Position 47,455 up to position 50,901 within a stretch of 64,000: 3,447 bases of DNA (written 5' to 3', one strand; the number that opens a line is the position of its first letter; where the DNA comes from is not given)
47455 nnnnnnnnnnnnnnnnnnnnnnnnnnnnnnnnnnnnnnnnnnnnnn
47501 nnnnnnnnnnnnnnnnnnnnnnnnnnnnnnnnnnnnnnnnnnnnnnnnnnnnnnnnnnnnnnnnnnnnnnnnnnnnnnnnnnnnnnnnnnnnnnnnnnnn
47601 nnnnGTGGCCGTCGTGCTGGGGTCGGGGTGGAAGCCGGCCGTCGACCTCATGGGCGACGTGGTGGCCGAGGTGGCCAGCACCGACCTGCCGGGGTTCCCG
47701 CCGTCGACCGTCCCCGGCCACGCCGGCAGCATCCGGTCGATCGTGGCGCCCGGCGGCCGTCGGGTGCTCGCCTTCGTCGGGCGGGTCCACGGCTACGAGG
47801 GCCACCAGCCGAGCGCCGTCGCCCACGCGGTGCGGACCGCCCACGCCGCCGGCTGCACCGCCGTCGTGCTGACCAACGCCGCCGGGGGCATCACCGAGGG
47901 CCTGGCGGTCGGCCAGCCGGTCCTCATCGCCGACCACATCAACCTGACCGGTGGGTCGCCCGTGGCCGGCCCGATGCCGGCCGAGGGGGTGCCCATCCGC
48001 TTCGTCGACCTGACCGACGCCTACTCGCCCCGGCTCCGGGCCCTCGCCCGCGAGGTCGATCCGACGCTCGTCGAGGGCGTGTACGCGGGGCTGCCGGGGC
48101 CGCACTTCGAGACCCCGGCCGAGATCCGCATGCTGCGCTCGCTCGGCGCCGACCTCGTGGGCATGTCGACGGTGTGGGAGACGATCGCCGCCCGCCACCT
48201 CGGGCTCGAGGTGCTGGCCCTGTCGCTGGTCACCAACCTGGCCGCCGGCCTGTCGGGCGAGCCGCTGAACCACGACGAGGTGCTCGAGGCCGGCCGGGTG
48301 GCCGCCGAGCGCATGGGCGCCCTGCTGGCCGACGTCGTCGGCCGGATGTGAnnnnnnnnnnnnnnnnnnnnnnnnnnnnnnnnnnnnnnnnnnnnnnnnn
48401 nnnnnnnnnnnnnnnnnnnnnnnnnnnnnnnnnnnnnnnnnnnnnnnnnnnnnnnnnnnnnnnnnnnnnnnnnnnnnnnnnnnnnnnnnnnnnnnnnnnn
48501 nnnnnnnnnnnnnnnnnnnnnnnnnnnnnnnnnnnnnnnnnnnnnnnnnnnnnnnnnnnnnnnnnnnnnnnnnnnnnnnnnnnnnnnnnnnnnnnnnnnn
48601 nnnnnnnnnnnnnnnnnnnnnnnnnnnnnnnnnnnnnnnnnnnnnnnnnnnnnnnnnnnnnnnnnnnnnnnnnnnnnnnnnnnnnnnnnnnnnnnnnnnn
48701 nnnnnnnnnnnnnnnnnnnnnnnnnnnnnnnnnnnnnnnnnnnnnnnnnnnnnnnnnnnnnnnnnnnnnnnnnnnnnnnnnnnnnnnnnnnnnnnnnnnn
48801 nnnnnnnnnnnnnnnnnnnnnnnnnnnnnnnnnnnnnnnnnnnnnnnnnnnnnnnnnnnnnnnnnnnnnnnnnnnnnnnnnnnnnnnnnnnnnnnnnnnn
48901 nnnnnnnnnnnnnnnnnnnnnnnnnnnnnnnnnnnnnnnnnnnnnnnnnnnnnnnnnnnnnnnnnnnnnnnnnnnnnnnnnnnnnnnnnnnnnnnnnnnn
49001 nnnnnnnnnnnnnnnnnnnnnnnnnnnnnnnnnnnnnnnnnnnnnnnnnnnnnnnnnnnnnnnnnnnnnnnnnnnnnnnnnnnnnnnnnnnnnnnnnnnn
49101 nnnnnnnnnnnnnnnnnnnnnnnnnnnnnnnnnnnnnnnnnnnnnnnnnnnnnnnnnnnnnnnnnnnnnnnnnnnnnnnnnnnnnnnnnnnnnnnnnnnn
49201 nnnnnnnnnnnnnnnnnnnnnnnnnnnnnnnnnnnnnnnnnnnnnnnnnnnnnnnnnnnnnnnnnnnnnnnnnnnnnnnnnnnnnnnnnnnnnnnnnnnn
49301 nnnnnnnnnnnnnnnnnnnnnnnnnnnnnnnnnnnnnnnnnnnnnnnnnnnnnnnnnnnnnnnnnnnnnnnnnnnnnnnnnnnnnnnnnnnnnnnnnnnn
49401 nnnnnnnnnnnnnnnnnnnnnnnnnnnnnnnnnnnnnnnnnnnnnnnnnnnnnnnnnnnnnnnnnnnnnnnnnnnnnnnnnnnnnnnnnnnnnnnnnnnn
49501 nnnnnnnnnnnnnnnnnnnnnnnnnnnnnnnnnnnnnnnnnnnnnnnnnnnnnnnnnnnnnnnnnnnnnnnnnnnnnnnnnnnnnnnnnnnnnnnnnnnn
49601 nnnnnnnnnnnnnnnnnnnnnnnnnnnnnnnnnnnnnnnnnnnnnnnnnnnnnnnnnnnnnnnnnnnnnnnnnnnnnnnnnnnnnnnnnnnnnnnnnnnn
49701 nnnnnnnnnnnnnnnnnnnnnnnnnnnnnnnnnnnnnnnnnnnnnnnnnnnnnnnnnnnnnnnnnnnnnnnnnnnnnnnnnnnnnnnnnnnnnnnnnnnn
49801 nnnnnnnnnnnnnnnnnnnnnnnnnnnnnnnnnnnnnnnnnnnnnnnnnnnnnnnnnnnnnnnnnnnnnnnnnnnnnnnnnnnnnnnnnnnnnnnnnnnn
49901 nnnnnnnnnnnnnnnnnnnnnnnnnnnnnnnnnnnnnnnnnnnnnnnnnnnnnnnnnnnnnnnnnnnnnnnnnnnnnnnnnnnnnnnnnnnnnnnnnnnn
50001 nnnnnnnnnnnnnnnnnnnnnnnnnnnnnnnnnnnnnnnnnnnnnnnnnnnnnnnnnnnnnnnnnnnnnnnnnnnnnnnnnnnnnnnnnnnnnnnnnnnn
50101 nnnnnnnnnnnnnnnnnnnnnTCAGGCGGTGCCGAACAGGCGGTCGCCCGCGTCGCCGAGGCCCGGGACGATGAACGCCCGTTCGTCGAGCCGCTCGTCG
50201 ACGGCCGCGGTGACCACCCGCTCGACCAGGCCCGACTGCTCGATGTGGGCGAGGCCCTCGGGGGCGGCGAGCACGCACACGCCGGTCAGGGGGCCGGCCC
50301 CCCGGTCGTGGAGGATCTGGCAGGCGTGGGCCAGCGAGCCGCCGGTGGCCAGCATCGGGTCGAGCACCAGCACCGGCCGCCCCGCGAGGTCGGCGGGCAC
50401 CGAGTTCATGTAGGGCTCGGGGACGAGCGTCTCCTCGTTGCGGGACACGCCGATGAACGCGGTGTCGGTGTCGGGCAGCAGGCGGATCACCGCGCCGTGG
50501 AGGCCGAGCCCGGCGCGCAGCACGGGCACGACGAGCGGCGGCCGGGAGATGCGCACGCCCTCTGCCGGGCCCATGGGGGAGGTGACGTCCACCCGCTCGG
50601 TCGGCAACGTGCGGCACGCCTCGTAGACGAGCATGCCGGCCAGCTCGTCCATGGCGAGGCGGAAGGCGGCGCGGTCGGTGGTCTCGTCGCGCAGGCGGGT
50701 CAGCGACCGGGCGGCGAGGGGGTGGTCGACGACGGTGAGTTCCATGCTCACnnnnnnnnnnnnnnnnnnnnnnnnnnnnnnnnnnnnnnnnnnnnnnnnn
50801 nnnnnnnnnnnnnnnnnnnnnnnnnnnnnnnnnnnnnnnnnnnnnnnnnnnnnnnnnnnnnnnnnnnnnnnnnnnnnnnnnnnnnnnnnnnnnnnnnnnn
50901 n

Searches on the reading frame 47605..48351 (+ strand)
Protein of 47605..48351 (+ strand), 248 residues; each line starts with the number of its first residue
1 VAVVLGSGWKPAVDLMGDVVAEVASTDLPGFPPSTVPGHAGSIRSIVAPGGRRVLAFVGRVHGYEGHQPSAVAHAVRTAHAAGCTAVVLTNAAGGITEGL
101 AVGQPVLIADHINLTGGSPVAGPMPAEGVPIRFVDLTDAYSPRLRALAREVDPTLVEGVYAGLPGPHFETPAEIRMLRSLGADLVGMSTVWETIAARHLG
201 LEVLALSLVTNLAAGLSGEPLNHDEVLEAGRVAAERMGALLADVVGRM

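Call 51: search_protein_families(library=pfam, proteins=[window:47605-48351:+], max_evalue=0.001)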
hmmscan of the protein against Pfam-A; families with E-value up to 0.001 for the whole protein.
window:47605-48351:+ (248 aa): 1 family
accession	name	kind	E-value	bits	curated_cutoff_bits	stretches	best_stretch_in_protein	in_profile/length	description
PF01048.26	PNP_UDP_1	-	1.1e-46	159.6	25.1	1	16-245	8-232/233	Phosphorylase superfamily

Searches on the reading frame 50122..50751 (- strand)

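Call 51: search_protein_families(library=pfam, proteins=[window:50122-50751:-], max_evalue=0.001)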
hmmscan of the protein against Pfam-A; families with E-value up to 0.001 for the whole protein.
window:50122-50751:- (209 aa): 2 families
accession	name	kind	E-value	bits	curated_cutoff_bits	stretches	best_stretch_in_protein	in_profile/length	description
PF14681.12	UPRTase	-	3.9e-58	196.8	27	1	7-208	1-206/206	Uracil phosphoribosyltransferase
PF00156.33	Pribosyltran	-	4.1e-10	39.6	26.3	1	71-172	30-135/158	Phosphoribosyl transferase domain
